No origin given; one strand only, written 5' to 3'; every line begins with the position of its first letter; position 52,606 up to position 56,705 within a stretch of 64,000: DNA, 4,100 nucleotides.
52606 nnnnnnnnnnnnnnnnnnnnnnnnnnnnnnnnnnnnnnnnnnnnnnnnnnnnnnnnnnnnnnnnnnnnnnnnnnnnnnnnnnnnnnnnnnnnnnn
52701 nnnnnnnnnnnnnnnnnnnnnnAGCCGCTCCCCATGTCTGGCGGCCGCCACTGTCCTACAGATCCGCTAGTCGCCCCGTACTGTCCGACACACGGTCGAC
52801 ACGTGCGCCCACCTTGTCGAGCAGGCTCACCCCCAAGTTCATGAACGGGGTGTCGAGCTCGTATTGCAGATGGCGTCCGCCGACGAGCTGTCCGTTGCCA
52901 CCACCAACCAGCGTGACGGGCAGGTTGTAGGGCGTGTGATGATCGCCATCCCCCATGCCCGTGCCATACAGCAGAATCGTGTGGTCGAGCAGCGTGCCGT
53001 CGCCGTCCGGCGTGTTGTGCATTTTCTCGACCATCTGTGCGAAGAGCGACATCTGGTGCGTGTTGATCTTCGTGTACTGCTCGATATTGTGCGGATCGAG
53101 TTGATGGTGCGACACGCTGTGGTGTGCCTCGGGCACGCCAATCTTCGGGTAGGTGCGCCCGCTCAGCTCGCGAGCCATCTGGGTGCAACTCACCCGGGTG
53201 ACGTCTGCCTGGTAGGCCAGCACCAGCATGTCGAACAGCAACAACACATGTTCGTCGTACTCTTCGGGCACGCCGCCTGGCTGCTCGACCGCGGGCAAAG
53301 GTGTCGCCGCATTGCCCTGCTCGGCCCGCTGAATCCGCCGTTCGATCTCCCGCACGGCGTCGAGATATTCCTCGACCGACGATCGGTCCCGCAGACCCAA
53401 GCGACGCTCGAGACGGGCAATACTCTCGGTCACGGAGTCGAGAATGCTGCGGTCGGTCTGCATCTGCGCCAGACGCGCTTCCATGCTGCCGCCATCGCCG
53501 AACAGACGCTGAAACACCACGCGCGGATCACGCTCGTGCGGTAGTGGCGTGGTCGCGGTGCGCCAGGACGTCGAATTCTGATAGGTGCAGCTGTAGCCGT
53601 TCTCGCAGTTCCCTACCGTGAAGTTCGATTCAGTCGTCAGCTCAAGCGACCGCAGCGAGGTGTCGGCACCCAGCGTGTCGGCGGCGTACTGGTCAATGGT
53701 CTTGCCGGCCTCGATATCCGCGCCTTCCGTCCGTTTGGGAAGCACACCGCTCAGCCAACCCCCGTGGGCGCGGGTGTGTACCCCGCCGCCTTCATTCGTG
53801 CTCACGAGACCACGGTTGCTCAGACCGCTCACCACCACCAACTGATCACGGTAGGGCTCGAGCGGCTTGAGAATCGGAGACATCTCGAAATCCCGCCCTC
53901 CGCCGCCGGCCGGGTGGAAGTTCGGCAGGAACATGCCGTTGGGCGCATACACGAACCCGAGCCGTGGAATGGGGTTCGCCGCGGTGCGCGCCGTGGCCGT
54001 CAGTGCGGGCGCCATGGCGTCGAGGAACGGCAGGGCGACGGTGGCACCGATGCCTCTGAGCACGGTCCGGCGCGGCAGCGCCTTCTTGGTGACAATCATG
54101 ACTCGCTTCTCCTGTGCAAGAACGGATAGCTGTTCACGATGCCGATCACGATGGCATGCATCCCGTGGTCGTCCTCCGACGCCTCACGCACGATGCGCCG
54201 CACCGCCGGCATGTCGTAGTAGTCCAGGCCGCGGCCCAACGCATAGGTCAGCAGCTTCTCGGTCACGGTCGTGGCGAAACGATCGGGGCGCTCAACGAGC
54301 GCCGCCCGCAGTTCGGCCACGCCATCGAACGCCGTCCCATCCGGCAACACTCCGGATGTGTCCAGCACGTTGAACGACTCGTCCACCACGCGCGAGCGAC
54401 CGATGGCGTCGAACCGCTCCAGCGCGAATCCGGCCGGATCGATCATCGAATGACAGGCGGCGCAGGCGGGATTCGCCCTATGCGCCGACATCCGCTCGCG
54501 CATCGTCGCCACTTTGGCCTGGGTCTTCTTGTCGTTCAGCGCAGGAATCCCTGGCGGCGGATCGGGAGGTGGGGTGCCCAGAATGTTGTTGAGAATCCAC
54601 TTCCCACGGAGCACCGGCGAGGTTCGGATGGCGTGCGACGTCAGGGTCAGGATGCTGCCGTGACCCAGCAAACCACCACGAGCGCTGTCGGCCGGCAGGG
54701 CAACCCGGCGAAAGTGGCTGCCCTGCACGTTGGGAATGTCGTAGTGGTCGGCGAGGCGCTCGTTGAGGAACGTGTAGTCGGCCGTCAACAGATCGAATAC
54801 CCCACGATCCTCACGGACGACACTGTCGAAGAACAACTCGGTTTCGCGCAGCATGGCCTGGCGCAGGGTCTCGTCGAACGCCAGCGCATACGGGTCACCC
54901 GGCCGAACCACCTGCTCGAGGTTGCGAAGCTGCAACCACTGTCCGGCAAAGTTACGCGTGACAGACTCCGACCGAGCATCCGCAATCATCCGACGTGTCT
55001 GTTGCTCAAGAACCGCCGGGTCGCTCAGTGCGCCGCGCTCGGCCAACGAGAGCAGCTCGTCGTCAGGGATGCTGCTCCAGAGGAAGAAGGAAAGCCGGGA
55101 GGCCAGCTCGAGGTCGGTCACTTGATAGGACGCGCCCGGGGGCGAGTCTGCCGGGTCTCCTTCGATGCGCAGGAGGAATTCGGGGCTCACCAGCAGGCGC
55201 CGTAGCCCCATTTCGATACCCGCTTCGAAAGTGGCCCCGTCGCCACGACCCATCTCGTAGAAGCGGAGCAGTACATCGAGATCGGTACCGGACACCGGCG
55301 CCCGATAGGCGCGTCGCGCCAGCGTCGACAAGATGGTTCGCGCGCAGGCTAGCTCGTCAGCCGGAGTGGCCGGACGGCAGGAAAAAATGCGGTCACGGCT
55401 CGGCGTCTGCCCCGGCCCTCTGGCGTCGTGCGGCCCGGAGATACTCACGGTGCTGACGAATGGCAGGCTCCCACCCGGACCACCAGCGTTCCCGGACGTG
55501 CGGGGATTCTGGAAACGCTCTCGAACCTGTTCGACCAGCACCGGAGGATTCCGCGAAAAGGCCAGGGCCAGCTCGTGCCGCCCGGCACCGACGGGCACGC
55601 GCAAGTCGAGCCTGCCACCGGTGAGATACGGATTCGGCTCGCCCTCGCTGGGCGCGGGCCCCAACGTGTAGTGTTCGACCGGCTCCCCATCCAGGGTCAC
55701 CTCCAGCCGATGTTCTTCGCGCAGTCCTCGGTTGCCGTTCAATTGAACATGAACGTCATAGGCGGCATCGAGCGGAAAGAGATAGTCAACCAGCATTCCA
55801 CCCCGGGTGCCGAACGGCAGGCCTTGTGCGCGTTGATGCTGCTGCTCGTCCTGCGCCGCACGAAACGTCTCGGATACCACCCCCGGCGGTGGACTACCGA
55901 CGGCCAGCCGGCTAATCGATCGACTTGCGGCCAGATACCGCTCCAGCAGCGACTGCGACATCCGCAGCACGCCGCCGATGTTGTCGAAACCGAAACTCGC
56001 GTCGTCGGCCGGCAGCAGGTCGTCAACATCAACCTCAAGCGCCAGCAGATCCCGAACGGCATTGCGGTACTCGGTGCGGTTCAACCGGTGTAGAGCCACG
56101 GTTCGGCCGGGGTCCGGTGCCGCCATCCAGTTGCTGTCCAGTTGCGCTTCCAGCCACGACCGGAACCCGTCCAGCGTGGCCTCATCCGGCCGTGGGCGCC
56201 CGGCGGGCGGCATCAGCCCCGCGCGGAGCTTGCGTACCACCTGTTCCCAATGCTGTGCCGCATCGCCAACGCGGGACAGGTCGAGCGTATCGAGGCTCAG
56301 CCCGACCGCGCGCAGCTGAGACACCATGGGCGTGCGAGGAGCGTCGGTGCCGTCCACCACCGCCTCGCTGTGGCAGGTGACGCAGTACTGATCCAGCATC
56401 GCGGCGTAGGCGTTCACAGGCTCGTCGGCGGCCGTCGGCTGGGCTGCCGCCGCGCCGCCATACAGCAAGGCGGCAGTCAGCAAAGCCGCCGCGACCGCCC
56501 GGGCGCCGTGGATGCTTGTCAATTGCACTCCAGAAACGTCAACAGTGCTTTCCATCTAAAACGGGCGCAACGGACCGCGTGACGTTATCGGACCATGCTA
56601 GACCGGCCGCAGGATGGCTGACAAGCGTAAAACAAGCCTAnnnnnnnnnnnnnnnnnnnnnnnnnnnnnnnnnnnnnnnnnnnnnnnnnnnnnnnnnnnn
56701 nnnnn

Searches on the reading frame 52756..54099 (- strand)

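Call 7: search_protein_families(library=pfam, proteins=[window:52756-54099:-], max_evalue=0.01)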
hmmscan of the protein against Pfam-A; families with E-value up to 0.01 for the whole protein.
window:52756-54099:- (447 aa): 1 family
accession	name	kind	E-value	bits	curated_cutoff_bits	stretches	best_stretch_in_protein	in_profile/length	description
PF07586.16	HXXSHH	-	3.8e-91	306.3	30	1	46-354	1-307/307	Protein of unknown function (DUF1552)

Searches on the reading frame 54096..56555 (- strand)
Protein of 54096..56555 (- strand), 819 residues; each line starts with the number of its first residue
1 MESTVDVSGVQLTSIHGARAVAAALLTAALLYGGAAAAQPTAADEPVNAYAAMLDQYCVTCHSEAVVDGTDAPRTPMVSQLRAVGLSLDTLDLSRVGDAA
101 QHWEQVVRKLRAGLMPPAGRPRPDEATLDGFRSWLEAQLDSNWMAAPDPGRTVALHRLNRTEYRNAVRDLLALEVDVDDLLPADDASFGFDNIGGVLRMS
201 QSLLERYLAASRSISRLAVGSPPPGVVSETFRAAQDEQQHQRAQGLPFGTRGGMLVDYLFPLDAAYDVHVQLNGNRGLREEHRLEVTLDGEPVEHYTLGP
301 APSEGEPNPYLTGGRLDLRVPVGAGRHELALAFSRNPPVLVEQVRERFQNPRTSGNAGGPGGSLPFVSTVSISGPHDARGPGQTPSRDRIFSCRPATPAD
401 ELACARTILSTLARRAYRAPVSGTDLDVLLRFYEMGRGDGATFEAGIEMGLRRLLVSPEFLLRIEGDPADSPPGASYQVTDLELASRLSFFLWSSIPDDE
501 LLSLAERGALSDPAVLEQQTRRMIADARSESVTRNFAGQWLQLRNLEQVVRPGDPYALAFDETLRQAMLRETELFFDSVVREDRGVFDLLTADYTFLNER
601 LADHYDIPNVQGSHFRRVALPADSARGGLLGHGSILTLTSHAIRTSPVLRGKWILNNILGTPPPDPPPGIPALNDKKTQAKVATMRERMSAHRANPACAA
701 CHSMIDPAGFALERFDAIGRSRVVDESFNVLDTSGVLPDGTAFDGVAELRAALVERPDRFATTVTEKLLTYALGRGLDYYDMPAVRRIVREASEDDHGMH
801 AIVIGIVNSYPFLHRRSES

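Call 7: search_protein_families(library=pfam, proteins=[window:54096-56555:-], max_evalue=0.01)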
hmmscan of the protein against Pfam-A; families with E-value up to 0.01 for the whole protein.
window:54096-56555:- (819 aa): 6 families
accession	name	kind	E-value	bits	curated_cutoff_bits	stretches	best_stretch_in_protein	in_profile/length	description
PF07631.16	PSD4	-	5.9e-45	153.3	23.3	1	480-607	2-128/128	Protein of unknown function (DUF1592)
PF07627.16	PSCyt3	-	2.8e-34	117.8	27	1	626-723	1-96/98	Protein of unknown function (DUF1588)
PF07624.16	PSD2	-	1.1e-25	89.6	25.8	1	739-812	1-74/74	Protein of unknown function (DUF1585)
PF07626.16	PSD3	-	1.3e-22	80.5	23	1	157-219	2-64/65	Protein of unknown function (DUF1587)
PF07637.16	PSD5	-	1.3e-17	64.3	34.2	1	404-465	1-62/62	Protein of unknown function (DUF1595)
PF13442.11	Cytochrome_CBB3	-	0.00086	20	27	0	51-128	7-61/68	Cytochrome C oxidase, cbb3-type, subunit III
